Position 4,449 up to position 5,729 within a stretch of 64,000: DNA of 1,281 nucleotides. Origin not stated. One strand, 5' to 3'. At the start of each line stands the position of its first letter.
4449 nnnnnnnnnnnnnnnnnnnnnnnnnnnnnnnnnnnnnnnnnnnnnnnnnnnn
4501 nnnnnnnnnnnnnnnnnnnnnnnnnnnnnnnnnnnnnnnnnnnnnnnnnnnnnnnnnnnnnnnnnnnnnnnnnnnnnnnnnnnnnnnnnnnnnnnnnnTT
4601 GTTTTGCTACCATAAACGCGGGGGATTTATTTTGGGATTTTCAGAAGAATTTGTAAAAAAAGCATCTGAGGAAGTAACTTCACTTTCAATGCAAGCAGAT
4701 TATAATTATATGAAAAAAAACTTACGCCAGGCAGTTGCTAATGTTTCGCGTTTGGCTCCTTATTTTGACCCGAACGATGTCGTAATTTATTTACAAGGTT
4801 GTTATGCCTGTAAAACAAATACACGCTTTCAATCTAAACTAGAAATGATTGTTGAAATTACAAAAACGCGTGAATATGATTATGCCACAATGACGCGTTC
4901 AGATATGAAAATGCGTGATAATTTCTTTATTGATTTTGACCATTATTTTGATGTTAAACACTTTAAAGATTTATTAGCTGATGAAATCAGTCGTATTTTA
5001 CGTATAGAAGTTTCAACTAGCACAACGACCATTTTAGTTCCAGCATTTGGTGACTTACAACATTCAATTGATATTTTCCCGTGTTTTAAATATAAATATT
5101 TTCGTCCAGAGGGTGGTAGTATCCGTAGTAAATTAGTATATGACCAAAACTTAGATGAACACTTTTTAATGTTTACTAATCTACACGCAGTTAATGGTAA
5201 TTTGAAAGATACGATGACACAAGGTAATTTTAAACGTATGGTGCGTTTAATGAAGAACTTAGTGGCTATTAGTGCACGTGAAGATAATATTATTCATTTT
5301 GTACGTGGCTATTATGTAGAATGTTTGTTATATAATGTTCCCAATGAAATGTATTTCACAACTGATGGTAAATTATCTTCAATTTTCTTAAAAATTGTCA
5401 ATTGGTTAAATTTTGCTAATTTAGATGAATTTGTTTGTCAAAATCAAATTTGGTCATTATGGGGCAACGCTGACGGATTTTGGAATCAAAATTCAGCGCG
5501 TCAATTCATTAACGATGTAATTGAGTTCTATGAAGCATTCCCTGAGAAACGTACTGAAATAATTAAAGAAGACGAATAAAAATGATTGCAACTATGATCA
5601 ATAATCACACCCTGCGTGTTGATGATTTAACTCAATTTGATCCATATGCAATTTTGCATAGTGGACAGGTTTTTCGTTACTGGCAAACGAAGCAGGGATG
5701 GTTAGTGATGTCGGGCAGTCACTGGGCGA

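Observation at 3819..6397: Tight operon: membrane (SPOR-like) protein, degenerate cGAS/CD-NTase-fold protein and Ogg glycosylase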

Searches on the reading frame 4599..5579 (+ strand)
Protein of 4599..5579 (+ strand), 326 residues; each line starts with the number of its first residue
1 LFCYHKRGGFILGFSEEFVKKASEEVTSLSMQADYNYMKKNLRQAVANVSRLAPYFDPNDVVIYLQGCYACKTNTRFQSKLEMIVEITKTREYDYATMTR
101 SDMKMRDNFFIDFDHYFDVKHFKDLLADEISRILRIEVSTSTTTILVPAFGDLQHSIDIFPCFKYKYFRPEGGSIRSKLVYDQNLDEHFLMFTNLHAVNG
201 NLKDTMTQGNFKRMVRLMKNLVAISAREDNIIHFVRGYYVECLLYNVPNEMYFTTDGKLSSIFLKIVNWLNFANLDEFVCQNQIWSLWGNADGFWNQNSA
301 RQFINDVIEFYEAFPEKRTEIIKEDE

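Call 4: search_protein_families(library=pfam, proteins=[window:4599-5579:+], max_evalue=1)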
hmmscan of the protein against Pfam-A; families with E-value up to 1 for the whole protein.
window:4599-5579:+ (326 aa): 3 families
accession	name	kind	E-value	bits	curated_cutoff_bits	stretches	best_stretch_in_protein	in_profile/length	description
PF03720.21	UDPG_MGDP_dh_C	-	0.018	15.9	30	1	40-117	24-101/103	UDP-glucose/GDP-mannose dehydrogenase family, UDP binding domain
PF12495.13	Vip3A_N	-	0.078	13.3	25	1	192-232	51-89/177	Vegetative insecticide protein 3A N terminal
PF01729.25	QRPTase_C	-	0.11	12.7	23.1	0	76-150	76-144/169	Quinolinate phosphoribosyl transferase, C-terminal domain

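Call 5: search_protein_families(library=ncbifam, proteins=[window:4632-5579:+], max_evalue=1)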
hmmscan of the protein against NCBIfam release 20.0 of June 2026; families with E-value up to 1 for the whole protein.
window:4632-5579:+ (315 aa): 1 family
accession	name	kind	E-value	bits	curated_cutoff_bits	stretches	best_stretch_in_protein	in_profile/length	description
NF053871.1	DS2_2_antiphage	equivalog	5.7e-31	107.8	350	1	1-300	1-293/294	anti-phage nucleotidyltransferase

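Call 6: search_protein_families(library=padloc, proteins=[window:4632-5579:+], max_evalue=1)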
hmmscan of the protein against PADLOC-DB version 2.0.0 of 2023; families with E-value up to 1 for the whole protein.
window:4632-5579:+ (315 aa): 8 families
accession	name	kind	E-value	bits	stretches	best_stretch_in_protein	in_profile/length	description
PDLC00788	Cyclase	-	5.3e-38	129.2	1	22-301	22-295/297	oligonucleotide-cyclase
PDLC00794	Cyclase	-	1.8e-29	101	1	28-298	27-291/297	oligonucleotide-cyclase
PDLC00801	Cyclase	-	3.3e-25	86.8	1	29-301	29-293/295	oligonucleotide-cyclase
PDLC00789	Cyclase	-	1.5e-21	75.1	1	144-294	104-256/261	oligonucleotide-cyclase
PDLC00812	Cyclase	-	6.6e-18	62.5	1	28-299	70-348/352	oligonucleotide-cyclase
PDLC00807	Cyclase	-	4.7e-11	40.4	1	23-266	50-286/342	oligonucleotide-cyclase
PDLC00772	Cyclase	-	7.4e-08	29.7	1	139-261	180-304/375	oligonucleotide-cyclase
PDLC00784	Cyclase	-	4e-07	27.6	1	181-245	227-285/351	oligonucleotide-cyclase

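Call 7: search_solved_structures(query=window:4632-5579:+, max_evalue=10, show_alignments=2)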
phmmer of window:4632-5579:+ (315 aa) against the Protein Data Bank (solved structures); distinct sequences matched with E-value up to 10: 9.
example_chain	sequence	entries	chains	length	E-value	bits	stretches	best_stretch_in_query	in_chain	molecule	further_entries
6e0k_A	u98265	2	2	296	1e-19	74.2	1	50-297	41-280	cGAS/DncV-like nucleotidyltransferase in E. coli homolog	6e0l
6e0m_A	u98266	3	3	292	1.1e-14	57.7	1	46-280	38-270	cGAS/DncV-like nucleotidyltransferase in E. coli homolog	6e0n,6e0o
7x4a_A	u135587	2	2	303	3.4e-10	42.9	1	22-246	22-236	ClCdnE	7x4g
7x4c_A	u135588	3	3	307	2.9e-08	36.5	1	45-302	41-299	EfCdnE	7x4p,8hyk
7x4f_A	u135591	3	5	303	7.4e-08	35.2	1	42-294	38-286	Cyclic dipyrimidine nucleotide synthase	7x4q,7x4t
9xok_A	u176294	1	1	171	1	11.7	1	170-245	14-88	Hemophore HasA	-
9xpd_A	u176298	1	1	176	1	11.7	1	169-245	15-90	Hemophore HasA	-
6eri_BC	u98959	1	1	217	1.3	11.4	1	2-79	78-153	30S ribosomal protein S3, chloroplastic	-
4v61_AC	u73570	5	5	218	1.3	11.4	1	2-79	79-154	Ribosomal Protein S3 | 30S ribosomal protein S3, chloroplastic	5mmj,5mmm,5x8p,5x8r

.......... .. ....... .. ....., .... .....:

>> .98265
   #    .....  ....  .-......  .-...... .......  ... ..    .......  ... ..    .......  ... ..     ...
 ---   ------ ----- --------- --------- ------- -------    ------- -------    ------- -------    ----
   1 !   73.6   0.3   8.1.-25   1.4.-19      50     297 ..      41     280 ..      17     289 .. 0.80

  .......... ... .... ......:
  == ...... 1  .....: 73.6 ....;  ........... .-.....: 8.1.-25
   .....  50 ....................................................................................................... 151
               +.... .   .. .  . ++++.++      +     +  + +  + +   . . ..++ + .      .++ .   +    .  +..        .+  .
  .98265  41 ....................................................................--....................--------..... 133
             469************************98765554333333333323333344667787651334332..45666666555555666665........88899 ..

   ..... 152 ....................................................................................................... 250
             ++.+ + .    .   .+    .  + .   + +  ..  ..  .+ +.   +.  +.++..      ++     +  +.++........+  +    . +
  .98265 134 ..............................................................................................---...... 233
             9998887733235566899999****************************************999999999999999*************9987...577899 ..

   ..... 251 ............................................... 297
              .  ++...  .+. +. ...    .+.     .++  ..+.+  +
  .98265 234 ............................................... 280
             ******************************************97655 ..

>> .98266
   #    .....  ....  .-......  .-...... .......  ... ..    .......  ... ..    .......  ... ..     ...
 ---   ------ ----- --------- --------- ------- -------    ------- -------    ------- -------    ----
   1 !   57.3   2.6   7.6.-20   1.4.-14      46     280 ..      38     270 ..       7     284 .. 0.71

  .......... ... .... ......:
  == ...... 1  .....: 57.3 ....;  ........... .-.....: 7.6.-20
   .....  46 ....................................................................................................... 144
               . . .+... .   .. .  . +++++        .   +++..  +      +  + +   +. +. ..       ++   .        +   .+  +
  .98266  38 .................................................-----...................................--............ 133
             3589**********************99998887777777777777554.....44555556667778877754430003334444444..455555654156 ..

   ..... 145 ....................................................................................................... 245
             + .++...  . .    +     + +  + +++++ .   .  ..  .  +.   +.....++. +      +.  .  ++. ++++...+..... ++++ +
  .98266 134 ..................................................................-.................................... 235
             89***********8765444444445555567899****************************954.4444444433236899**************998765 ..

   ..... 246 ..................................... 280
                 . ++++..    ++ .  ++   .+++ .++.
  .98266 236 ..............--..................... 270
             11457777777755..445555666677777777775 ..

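Call 8: find_homologous_proteins(query=window:4632-5579:+, max_evalue=0.001)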
Query window:4632-5579:+ (315 aa): 51 proteins with E <= 0.001 among 370 candidates.
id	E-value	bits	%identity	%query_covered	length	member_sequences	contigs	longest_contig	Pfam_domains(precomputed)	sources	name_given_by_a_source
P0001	2.8e-212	721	100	100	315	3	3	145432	PF26305.1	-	-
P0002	8.3e-187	638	86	100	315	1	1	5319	PF26305.1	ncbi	-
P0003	4.7e-183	625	84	100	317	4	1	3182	PF26305.1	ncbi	-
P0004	2.0e-179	613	81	100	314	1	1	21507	PF26305.1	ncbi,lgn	-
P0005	3.7e-178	609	81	100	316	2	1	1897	PF26305.1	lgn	-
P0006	3.9e-178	609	81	100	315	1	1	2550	PF26305.1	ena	-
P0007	7.7e-177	605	81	100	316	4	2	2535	PF26305.1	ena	-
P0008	1.0e-176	605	81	100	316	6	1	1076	PF26305.1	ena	-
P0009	1.5e-176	604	80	100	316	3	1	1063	PF26305.1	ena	-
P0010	5.8e-176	602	79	100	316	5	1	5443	PF26305.1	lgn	-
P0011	7.3e-176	602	79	100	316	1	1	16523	PF26305.1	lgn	-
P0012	3.7e-175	599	80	100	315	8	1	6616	PF26305.1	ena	-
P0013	1.9e-171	587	82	94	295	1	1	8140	PF26305.1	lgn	-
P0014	2.5e-171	587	83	94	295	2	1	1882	PF26305.1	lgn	-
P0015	2.5e-171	587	83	94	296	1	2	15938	PF26305.1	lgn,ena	-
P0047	1.6e-99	351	51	98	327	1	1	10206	PF26305.1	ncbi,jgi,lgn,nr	ncbi:MAG: hypothetical protein LBH47_02585 [Christensenellaceae bacterium]|jgi:predicted nucleotidyl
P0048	3.1e-51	192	34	98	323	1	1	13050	PF26305.1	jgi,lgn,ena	-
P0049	2.0e-48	183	31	97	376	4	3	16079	PF26305.1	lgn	-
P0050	1.0e-17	82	28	81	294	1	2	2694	PF26305.1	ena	-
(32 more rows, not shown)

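Call 26: search_protein_representatives(alignment_id=A1)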
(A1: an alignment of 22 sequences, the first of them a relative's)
Query: 22 sequences, 313 profile positions. Proteins with E-value up to 0.001 (for the whole library): 1952; up to 1e-10: 1134; up to 1e-30: 349. The best 150 are listed.
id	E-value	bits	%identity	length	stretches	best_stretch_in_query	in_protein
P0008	2.4e-155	533.2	-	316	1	1-313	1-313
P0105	2.8e-94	332.6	-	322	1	1-310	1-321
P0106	9.8e-92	324.2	-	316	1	1-309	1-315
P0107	1.7e-89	316.9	-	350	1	1-310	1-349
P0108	2.3e-84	300.0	-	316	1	1-310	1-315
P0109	3.3e-84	299.5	-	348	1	2-308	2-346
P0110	9.1e-82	291.5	-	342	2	1-281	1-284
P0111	2.1e-81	290.3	-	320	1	1-310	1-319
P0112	5.8e-75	269.1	-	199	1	115-311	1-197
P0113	1.6e-74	267.6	-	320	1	1-311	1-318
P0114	3.1e-74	266.7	-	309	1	1-311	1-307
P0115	5.8e-71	256.0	-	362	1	3-302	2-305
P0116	1.9e-70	254.3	-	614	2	1-305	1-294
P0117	6.0e-65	236.2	-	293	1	1-294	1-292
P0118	6.7e-62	226.2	-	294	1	1-303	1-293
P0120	1.8e-57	211.7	-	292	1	1-303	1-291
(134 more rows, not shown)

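Call 28: find_encoding_contigs(protein=P0048, flank=8000, max_places=4)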
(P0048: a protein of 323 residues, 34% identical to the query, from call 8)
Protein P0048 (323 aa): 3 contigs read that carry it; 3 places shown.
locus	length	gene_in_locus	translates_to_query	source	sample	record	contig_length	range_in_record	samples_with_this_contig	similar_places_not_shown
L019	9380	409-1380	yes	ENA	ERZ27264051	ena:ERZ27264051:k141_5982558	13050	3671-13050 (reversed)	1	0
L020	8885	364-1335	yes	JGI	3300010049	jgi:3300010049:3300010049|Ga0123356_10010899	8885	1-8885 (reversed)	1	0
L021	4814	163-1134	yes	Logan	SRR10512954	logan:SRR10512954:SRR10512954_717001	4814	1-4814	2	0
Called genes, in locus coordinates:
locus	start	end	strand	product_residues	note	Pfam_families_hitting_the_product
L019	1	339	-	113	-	?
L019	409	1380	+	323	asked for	PF26305:CD_NTase_C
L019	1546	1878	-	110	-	-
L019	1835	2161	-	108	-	-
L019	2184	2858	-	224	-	PF01863:YgjP-like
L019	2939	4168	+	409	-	PF03551:PadR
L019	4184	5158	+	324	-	PF00005:ABC_tran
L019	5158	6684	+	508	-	PF12679:ABC2_membrane_2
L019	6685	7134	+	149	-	PF00075:RNase_H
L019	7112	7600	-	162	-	-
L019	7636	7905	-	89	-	-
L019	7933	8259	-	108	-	-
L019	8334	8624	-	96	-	-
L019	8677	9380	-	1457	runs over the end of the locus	?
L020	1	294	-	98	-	?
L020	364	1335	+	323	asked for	PF26305:CD_NTase_C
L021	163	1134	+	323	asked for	PF26305:CD_NTase_C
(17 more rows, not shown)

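Call 29: find_encoding_contigs(protein=P0049, flank=8000, max_places=4)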
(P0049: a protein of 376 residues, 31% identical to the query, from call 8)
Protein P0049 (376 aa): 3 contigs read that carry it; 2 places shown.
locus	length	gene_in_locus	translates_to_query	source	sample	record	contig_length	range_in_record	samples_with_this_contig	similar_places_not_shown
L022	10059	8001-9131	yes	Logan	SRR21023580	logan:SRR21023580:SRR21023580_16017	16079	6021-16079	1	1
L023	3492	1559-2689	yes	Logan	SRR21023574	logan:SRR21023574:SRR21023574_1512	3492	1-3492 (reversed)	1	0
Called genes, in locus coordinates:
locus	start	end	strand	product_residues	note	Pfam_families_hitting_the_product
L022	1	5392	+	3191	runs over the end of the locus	PF09479:Flg_new, PF05345:He_PIG (weak), PF06406:StbA_N (faint)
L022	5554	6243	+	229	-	PF01066:CDP-OH_P_transf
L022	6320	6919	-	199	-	-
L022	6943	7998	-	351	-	PF02899:Phage_int_SAM_1 (weak), PF00589:Phage_integrase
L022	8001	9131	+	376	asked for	PF26305:CD_NTase_C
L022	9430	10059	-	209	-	?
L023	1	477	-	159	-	?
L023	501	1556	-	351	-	PF02899:Phage_int_SAM_1 (weak), PF00589:Phage_integrase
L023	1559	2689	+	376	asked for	PF26305:CD_NTase_C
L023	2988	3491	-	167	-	?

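Call 30: predict_structure(alignment_id=A1)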
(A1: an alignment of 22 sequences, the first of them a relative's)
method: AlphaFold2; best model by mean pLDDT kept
length: 315 residues; sequences in the alignment: 22
mean_pLDDT: 87.4   pTM: 0.82
mean pLDDT of the five models: 87.4, 83.7, 83.1, 81.7, 80.2
residues with pLDDT >= 90: 185; 70-90: 99; 50-70: 21; < 50: 10
segments of 3 or more residues with pLDDT < 50: 274-282
pLDDT, mean of each block of 10 residues (from residue 1): 88 88 96 98 97 89 83 96 94 86 94 98 95 92 93 91 90 86 78 95 94 85 72 91 95 95 73 49 66 91 84 59
secondary structure, 60 per line:
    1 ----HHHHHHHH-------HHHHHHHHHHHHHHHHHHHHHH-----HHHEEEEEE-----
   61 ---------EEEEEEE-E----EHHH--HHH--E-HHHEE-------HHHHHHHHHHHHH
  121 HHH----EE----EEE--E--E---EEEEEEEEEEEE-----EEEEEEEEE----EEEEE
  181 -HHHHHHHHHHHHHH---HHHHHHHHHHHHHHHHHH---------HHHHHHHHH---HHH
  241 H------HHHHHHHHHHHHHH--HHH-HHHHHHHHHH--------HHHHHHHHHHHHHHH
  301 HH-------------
elements in order: H5-12 H20-41 E50-55 E70-76 H108-123 E134-136 E146-157 E163-171 E176-180 H182-195 H199-216 H226-234 H238-241 H248-261 H268-277 H286-302

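Call 34: fold_search(model_id=the predicted structure, library=pdb)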
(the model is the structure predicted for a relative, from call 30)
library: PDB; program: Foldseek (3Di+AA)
matches with E <= 10: 520; with E <= 0.001: 167
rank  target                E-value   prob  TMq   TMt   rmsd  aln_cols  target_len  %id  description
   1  6e0o_A                2.9e-14  1.00  0.67  0.76   5.1       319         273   21  Structure of Elizabethkingia meningoseptica CdnE cyclic dinucleotide synthase with pppA[3'-5']pA (released 2019-02-20)
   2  6e0m                  3.8e-14  1.00  0.66  0.75   5.1       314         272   21  Structure of Elizabethkingia meningoseptica CdnE cyclic dinucleotide synthase (released 2019-02-20)
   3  7x4a                  4.0e-14  1.00  0.74  0.79   4.7       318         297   19  Native CD-NTase ClCdnE (released 2023-03-08)
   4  6e0n                  6.0e-14  1.00  0.65  0.75   5.1       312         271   21  Structure of Elizabethkingia meningoseptica CdnE cyclic dinucleotide synthase with GTP and Apcpp (released 2019-02-20)
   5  6e0k                  6.4e-14  1.00  0.70  0.75   5.1       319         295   22  Structure of Rhodothermus marinus CdnE c-UMP-AMP synthase (released 2019-02-20)
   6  6e0l                  1.1e-13  1.00  0.71  0.76   4.9       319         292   21  Structure of Rhodothermus marinus CdnE c-UMP-AMP synthase with Apcpp and Upnpp (released 2019-02-20)
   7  7x4q_B                2.3e-12  1.00  0.71  0.76   4.7       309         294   19  LpCdnE UTP Mg complex (released 2023-03-08)
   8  7x4t_A                2.4e-12  1.00  0.71  0.75   4.6       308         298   18  LpCdnE UMPNPP Mg complex (released 2023-03-08)
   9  7x4t_B                3.2e-12  1.00  0.73  0.78   4.9       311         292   19  LpCdnE UMPNPP Mg complex (released 2023-03-08)
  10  7x4f                  3.9e-12  1.00  0.68  0.73   5.6       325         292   19  Native CD-NTase LpCdnE (released 2023-03-08)
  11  7x4q_A                4.1e-12  1.00  0.71  0.76   4.3       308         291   18  LpCdnE UTP Mg complex (released 2023-03-08)
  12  7x4c                  9.3e-12  1.00  0.72  0.74   4.8       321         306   18  Native CD-NTase EfCdnE (released 2023-03-08)
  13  6wt9                  1.4e-08  1.00  0.56  0.59   6.1       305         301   20  Structure of STING-associated CdnE c-di-GMP synthase from Capnocytophaga granulosa (released 2020-09-09)
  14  6p8v_G                6.0e-08  1.00  0.55  0.54   6.5       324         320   12  Structure of E. coli MS115-1 HORMA:CdnC:Trip13 complex (released 2019-12-25)
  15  6p80                  9.6e-08  1.00  0.49  0.49   5.7       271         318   15  Structure of E. coli MS115-1 CdnC + ATP (released 2019-12-25)
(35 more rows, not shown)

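Call 39: find_related_loci(query=A3, collection=genome_contigs, flank=6000)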
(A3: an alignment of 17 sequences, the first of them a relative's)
Query A3 (322 aa) in genome_contigs; peptide patterns used: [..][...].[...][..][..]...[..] (x = any residue, [..] = any of these).
150 stretches matched a pattern; 146 encode a relative of the query (tblastn E <= 1e-3); the best 80 are kept; 80 distinct loci.
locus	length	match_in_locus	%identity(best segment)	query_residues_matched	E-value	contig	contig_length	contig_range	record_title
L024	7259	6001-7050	46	1-322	9e-98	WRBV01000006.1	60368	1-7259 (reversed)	MAG: Bacillota bacterium isolate Lab288P1bin95 Ga0131853_10000707, whole genome shotgun sequence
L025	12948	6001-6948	45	1-322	2e-96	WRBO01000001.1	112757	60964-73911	MAG: Bacillota bacterium isolate Lab288P1bin80 Ga0131853_10000171, whole genome shotgun sequence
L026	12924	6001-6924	41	4-321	2e-81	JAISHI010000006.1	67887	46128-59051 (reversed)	MAG: Christensenellaceae bacterium isolate Hm464_bin17 k119_337189, whole genome shotgun sequence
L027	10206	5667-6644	35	1-322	4e-66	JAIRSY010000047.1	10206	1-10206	MAG: Christensenellaceae bacterium isolate Ct408_bin58 k119_350455, whole genome shotgun sequence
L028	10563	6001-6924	36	3-321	3e-65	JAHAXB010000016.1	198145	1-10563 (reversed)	MAG: Eubacteriales bacterium isolate 91 k101_611931, whole genome shotgun sequence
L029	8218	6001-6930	36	1-321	2e-64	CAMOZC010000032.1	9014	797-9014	MAG: uncultured Clostridia bacterium isolate SRR873601_bin.8_metaWRAP_v1.3_MAG genome assembly, contig: NODE_25071_lengt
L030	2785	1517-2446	37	1-321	7e-65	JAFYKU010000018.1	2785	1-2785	MAG: Clostridia bacterium isolate RGIG7181 Water_buffalos_Cecum-1__c170665, whole genome shotgun sequence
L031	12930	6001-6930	36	1-321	2e-63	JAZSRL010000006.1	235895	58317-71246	MAG: Clostridia bacterium isolate T1900044537_TS20190003.MAGScoT_cleanbin_000035 SGB_31_k141_2923646, whole genome shotg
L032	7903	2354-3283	35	1-321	2e-61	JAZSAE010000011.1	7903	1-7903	MAG: Clostridia bacterium isolate T1900044939_TS20190405.MAGScoT_cleanbin_000018 SGB_3457_k141_931653, whole genome shot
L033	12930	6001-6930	33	1-321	3e-61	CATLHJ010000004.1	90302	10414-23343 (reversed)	MAG TPA_asm: uncultured Clostridia bacterium isolate MGG05635_1680015436 genome assembly, contig: ERR3199558_301, whole 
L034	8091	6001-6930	35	1-321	3e-60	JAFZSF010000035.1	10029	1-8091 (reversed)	MAG: Clostridia bacterium isolate RGIG8050 Water_buffalos_Rumen-1__c1224855, whole genome shotgun sequence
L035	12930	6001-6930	34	1-321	3e-59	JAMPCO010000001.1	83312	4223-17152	MAG: Prevotella sp. isolate NALB_7821b_27 Scaffold_#1__SCF_001___83312_bp, whole genome shotgun sequence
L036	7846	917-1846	33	1-321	8e-59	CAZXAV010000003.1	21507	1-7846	MAG TPA_asm: uncultured Prevotella sp. isolate SRP199465_co2_862 genome assembly, contig: NODE_6942_length_21507_cov_7.2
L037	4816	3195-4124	35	1-321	7e-59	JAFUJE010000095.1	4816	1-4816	MAG: Clostridia bacterium isolate RGIG4543 Roe_deer_Rectum-2__c473314, whole genome shotgun sequence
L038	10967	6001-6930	36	1-321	1e-62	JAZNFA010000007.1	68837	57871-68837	MAG: Clostridia bacterium isolate T1900044716_TS20190182.MAGScoT_cleanbin_000023 SGB_1878_k141_1522178, whole genome sho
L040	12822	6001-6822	29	29-314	2e-32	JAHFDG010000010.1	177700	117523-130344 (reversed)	MAG: Candidatus Methanoperedens sp. isolate nzgw24 NODE_57_length_177701_cov_11.323116, whole genome shotgun sequence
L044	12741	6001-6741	30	51-314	2e-27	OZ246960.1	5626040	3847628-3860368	MAG: Candidatus Poribacteria bacterium isolate 0ebab745-6bcd-42b0-bac1-d05ba6febf80 genome assembly, chromosome: 1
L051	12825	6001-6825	26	27-314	1e-24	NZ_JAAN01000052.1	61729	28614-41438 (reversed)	Luteimonas huabeiensis HB2 HB2_contig_21, whole genome shotgun sequence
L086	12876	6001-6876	27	1-313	4e-21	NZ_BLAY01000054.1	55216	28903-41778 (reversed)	Microseira wollei NIES-4236 sequence054, whole genome shotgun sequence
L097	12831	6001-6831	22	25-314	9e-20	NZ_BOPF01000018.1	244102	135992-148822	Virgisporangium aliadipatigenens strain NBRC 105644 sequence018, whole genome shotgun sequence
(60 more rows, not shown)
